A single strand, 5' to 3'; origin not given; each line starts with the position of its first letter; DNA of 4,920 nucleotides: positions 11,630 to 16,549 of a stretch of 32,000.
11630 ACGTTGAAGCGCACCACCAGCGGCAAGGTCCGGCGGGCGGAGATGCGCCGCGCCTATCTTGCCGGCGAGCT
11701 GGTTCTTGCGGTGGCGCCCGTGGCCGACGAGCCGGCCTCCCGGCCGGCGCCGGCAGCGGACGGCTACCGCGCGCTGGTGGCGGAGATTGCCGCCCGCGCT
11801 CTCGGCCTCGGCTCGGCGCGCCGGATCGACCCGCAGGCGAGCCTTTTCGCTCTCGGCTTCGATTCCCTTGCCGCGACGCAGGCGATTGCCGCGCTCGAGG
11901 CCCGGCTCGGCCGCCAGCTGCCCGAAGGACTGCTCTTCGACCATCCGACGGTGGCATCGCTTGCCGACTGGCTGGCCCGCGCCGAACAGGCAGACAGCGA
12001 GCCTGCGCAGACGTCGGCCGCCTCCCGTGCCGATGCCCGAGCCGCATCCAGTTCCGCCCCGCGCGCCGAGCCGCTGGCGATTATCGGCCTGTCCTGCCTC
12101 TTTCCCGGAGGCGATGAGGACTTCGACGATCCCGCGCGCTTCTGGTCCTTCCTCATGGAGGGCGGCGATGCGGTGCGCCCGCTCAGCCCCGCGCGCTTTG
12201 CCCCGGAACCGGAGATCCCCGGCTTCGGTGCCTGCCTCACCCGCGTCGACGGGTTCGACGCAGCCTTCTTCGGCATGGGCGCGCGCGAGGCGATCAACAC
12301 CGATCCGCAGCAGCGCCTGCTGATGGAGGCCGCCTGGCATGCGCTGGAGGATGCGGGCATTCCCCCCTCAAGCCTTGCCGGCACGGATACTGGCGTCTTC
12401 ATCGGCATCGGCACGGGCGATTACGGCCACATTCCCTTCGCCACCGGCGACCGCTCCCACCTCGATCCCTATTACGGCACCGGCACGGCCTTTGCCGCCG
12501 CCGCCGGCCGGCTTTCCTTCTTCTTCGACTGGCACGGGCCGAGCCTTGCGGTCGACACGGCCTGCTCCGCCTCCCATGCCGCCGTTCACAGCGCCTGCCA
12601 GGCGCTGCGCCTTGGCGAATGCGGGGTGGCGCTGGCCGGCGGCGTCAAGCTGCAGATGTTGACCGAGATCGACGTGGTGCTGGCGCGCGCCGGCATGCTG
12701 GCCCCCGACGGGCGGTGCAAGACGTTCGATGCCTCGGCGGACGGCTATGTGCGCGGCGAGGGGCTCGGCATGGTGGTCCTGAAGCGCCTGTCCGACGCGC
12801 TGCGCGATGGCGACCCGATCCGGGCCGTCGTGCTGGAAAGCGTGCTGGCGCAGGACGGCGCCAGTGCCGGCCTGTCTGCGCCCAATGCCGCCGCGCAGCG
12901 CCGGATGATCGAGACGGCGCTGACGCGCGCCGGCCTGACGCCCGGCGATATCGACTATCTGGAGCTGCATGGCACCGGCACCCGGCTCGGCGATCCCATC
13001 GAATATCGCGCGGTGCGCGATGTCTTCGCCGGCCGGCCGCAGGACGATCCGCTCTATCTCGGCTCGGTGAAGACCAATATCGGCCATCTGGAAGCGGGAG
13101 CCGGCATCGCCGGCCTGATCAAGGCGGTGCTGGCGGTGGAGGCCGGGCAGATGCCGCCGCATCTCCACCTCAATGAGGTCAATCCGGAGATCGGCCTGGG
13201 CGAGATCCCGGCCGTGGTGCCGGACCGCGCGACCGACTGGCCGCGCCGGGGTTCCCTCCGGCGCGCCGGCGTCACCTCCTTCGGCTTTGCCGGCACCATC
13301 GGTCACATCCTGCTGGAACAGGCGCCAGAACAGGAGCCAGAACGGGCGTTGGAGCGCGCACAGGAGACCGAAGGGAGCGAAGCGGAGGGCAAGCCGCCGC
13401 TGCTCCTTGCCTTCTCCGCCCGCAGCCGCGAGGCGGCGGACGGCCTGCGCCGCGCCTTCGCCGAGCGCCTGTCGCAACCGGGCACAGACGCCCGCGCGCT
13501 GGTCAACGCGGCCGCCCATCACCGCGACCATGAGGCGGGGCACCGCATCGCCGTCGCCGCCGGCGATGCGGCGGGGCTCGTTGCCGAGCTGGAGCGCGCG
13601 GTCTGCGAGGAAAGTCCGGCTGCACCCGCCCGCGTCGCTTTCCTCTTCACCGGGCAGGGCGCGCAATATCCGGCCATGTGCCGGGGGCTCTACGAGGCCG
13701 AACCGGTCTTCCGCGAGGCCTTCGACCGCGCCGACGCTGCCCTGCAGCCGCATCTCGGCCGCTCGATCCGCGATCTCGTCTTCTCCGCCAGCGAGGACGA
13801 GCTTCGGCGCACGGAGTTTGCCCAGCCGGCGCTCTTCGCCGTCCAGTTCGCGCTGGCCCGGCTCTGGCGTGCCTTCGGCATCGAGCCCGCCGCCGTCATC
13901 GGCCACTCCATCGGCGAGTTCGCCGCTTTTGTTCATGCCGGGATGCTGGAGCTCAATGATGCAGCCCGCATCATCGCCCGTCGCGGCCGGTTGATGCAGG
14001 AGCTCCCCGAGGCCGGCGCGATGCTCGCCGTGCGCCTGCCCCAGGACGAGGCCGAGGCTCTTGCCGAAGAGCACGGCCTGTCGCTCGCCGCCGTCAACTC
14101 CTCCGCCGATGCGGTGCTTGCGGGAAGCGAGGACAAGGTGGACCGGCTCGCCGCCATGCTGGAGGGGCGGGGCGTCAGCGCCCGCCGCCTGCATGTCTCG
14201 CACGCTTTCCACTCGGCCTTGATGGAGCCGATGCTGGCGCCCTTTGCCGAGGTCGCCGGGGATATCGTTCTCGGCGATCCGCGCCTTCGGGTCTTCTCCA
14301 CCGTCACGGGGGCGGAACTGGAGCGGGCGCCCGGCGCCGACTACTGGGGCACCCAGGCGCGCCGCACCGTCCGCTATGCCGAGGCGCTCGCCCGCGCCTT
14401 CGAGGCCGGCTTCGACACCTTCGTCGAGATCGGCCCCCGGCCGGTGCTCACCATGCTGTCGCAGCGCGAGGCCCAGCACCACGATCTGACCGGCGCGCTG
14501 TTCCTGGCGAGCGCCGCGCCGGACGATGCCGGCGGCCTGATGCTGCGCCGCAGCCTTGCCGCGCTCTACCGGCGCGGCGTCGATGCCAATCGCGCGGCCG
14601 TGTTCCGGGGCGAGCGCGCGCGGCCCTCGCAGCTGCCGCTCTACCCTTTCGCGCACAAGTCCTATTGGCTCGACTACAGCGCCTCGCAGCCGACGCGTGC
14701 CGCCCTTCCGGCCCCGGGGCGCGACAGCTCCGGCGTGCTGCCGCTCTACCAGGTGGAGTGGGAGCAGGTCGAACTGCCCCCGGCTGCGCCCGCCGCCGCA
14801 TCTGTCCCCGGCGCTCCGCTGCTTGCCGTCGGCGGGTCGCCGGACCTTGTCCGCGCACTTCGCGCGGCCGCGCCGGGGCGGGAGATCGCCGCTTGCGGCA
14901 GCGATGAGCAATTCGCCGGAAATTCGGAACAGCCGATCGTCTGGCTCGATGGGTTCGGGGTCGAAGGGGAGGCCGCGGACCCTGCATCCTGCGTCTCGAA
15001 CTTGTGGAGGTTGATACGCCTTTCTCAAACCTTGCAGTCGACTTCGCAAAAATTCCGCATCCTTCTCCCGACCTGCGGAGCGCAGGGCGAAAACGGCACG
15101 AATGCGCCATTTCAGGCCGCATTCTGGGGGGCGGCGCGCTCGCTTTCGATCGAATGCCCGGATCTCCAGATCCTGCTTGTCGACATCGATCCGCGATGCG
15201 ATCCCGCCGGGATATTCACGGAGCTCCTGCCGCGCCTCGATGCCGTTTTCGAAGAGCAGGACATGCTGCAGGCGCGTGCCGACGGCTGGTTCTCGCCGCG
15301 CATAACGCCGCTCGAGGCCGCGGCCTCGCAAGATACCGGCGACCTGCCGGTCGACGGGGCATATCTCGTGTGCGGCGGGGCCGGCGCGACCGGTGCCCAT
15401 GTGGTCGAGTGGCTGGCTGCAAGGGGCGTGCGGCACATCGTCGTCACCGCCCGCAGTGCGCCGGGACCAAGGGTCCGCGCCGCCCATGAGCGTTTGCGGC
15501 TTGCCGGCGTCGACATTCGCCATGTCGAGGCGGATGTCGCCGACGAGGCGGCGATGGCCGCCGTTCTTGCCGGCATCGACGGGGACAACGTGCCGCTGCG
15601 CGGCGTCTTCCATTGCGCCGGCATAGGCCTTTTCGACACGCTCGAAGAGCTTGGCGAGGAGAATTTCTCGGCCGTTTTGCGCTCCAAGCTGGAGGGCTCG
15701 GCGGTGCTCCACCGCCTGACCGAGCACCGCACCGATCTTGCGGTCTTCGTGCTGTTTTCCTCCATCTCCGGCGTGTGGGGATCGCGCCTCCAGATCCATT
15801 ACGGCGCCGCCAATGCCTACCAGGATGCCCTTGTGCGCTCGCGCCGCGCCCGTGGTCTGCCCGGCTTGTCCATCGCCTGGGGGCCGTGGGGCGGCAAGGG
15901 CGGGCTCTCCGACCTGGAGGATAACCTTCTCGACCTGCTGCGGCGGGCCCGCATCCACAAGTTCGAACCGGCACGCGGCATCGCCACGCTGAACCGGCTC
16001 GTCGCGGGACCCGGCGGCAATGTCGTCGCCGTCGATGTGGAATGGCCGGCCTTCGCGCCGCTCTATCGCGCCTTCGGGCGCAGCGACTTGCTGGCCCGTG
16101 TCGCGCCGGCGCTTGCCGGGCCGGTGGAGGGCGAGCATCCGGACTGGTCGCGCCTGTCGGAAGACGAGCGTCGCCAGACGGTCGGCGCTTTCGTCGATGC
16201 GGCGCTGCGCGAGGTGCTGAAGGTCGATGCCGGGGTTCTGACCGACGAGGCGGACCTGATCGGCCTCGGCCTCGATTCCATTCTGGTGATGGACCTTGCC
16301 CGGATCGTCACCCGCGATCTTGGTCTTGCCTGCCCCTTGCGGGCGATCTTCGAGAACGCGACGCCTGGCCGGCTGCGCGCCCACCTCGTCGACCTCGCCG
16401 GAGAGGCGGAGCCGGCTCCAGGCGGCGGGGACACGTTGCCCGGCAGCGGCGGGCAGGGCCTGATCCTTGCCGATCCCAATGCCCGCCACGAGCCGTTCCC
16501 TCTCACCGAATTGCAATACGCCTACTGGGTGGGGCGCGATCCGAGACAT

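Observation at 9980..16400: FAAL-primed KS-AT-KR-ACP module fused in front of an HMWP2-like bis-heterocyclising NRPS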

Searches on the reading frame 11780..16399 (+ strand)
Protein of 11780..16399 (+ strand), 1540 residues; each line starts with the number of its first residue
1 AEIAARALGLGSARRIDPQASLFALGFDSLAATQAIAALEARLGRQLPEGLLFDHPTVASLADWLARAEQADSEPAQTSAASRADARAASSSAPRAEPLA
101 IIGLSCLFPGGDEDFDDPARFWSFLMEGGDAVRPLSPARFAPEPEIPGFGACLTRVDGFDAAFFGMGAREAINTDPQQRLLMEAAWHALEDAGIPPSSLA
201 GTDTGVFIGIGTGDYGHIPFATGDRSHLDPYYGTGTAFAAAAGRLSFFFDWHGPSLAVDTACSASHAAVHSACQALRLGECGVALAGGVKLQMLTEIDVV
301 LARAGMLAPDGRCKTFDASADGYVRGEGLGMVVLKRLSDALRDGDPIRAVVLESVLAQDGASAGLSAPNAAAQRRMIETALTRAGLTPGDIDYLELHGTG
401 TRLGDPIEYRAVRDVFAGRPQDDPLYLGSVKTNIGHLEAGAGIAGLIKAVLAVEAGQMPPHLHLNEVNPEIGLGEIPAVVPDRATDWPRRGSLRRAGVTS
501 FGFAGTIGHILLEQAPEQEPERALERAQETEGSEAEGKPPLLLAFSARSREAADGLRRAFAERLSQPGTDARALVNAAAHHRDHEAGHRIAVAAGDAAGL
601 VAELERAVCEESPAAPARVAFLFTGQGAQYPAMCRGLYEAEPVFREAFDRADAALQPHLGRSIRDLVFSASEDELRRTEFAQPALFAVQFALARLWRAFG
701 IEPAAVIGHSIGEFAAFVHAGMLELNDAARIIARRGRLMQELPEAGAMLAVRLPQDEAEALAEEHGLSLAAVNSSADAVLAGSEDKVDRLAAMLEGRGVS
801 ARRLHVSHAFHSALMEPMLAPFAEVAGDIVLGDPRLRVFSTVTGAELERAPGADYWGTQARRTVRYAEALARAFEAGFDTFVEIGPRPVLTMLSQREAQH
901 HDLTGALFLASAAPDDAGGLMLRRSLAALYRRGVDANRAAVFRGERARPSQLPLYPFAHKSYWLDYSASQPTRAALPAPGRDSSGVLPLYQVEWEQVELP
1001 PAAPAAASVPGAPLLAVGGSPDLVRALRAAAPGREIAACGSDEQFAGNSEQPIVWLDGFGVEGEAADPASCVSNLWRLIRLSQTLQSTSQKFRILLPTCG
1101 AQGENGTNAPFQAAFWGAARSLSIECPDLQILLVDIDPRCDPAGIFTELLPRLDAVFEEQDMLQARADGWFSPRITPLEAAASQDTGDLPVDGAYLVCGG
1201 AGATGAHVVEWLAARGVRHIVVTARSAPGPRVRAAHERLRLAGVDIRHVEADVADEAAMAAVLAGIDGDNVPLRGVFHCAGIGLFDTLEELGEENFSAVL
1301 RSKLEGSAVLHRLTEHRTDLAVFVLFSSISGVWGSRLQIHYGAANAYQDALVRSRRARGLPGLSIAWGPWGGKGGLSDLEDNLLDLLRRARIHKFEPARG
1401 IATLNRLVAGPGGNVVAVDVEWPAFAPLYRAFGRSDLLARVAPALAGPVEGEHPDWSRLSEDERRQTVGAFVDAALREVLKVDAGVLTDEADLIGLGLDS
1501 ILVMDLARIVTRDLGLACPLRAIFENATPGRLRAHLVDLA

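Call 36: search_protein_families(library=ncbifam, proteins=[window:11780-16399:+], max_evalue=0.00001)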
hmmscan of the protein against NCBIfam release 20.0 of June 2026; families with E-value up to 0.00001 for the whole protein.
window:11780-16399:+ (1540 aa): 40 families (the best 25 are shown)
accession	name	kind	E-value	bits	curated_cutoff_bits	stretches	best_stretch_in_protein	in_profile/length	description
NF045894.1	PKS_plus_SDR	equivalog_domain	0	1242.9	1740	3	97-971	1-884/1515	type I polyketide synthase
NF041183.1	Pks2_ls1_myc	equivalog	2.3e-206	688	2400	2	98-966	3-879/2086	sulfolipid-1 biosynthesis phthioceranic/hydroxyphthioceranic acid synthase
NF040607.1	mycolic_Pks13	equivalog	3e-201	671.4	2100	1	13-980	22-1033/1680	polyketide synthase Pks13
TIGR02813.1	omega_3_PfaA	subfamily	5.2e-90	302.1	1010.1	2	241-898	185-880/2582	polyketide-type polyunsaturated fatty acid synthase PfaA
NF037941.1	PKS_NbtC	equivalog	1.3e-83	281.6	1150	1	603-1526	81-1016/1027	nocobactin polyketide synthase NbtC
NF037940.1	PKS_MbtD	equivalog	6.7e-82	276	1150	1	572-1536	54-975/978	mycobactin polyketide synthase MbtD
TIGR00128.1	fabD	equivalog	1.2e-52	179.2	260.9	1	618-896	2-285/290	ACP S-malonyltransferase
NF053555.1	prodigi_MBC_PigJ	equivalog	5.5e-49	167.1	900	1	254-514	505-758/759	prodigiosin MBC biosynthesis protein PigJ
TIGR03131.1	malonate_mdcH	equivalog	4.1e-45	154.5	297.9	1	619-897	1-275/297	malonate decarboxylase subunit epsilon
TIGR03150.1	fabF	equivalog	4.6e-44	150.7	493.75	1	154-511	49-405/407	beta-ketoacyl-ACP synthase II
NF005589.0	PRK07314.1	subfamily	7.4e-42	143.5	387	1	155-513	53-410/413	beta-ketoacyl-ACP synthase II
NF004970.0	PRK06333.1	subfamily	4.4e-40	137.8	525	1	120-513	23-420/424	beta-ketoacyl-ACP synthase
NF005490.0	PRK07103.1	equivalog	6.8e-30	104.4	445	1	225-513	132-411/414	polyketide beta-ketoacyl:acyl carrier protein synthase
NF058662.1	cispenta_AmcF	equivalog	1.6e-29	103.1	325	1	173-473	57-336/369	cispentacin biosynthesis acyltransferase subunit AmcF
NF006587.0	PRK09116.1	equivalog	4.2e-28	98.2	470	1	182-472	78-371/408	beta-ketoacyl-ACP synthase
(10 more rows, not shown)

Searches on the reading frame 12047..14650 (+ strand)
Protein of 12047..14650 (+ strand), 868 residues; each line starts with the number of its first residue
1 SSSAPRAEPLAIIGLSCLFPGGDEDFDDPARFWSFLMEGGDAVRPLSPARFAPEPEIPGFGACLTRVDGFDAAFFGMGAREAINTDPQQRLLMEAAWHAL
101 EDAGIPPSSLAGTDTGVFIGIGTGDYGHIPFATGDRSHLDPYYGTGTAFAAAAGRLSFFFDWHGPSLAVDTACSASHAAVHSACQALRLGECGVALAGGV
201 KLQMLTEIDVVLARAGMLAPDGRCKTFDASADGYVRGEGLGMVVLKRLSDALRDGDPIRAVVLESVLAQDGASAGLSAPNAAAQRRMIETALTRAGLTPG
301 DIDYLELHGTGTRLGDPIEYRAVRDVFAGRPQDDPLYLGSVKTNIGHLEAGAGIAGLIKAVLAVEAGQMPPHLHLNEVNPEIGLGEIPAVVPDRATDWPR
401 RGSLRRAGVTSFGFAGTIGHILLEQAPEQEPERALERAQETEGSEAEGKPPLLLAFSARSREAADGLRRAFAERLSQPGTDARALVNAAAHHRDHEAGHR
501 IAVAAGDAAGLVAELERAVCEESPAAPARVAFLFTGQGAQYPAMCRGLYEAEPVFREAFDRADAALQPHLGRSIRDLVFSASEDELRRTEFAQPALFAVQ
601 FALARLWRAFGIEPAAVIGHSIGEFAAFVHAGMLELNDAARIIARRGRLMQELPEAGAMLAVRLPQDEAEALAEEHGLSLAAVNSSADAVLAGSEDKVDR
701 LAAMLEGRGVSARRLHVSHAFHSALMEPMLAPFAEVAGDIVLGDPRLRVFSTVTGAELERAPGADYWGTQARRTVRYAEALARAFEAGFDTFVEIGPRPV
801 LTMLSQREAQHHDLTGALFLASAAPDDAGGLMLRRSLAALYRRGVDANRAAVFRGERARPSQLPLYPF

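Call 40: search_solved_structures(query=window:12047-14650:+, max_evalue=1e-30, show_alignments=0)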
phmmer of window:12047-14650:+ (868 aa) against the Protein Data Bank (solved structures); distinct sequences matched with E-value up to 1e-30: 105 (the best 60 are shown).
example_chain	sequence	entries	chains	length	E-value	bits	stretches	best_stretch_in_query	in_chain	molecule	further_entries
4mz0_A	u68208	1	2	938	1.4e-198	665.5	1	7-868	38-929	CurL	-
2hg4_A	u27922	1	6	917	6.4e-173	580.6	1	7-868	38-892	6-Deoxyerythronolide B Synthase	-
7m7i_B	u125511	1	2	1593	4.4e-161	541.4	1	7-868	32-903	EryAI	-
7m7j_B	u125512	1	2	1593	4.4e-161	541.4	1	7-868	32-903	EryAI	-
7m7f_B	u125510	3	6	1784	5.9e-161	541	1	7-868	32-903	EryAI,6-deoxyerythronolide-B synthase EryA3, modules 5 and 6 chimera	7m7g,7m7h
8tjn_B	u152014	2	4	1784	5.9e-161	541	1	7-868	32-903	EryAI,6-deoxyerythronolide-B synthase EryA3, modules 5 and 6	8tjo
9iyw_A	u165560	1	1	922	1.1e-158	533.6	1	7-868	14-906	Polyketide synthase,GfsA KSQ-AncAT chimeric protein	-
11sz_A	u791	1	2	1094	3.4e-158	531.9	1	7-805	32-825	6-deoxyerythronolide-B synthase, Erythronolide synthase EryA2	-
8in9_A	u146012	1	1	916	5.5e-158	531.2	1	7-868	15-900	Polyketide synthase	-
2qo3_A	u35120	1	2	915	1.8e-156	526.2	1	7-868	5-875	EryAII Erythromycin polyketide synthase modules 3 and 4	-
6c9u_A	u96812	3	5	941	1.9e-156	526.1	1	7-868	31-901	6-deoxyerythronolide-B synthase EryA2, modules 3 and 4 | EryAII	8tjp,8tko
7vee_A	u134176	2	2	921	3e-156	525.4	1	7-868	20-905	Polyketide synthase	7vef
8tpw_A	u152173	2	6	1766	1.7e-155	523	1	7-868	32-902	EryAII,EryAII,EryAII,EryAII,6-deoxyerythronolide-B synthase EryA3, modules 5 and 6 | EryAII,EryAII,EryAII,6-deoxyerythronolide-B synthase EryA3, modules 5 and 6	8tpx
7m7e_B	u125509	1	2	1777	6.1e-155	521.1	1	7-868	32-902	6-deoxyerythronolide-B synthase EryA2, modules 3 and 4,EryAI,6-deoxyerythronolide-B syntha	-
7s6b_A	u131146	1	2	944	6.5e-155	521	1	4-868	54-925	Polyketide synthase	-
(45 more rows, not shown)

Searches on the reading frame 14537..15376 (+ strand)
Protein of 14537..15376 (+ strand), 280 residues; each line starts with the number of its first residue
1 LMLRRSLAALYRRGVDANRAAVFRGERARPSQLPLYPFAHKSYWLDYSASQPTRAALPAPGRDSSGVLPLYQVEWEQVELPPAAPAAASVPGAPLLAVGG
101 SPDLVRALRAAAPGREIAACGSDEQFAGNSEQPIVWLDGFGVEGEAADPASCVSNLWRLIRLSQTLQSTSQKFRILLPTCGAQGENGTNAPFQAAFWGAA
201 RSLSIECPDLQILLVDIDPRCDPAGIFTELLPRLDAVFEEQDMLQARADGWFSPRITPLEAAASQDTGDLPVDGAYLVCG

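Call 38: search_protein_families(library=pfam, proteins=[window:14537-15376:+], max_evalue=1)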
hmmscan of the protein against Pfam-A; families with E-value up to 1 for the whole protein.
window:14537-15376:+ (280 aa): 0 families
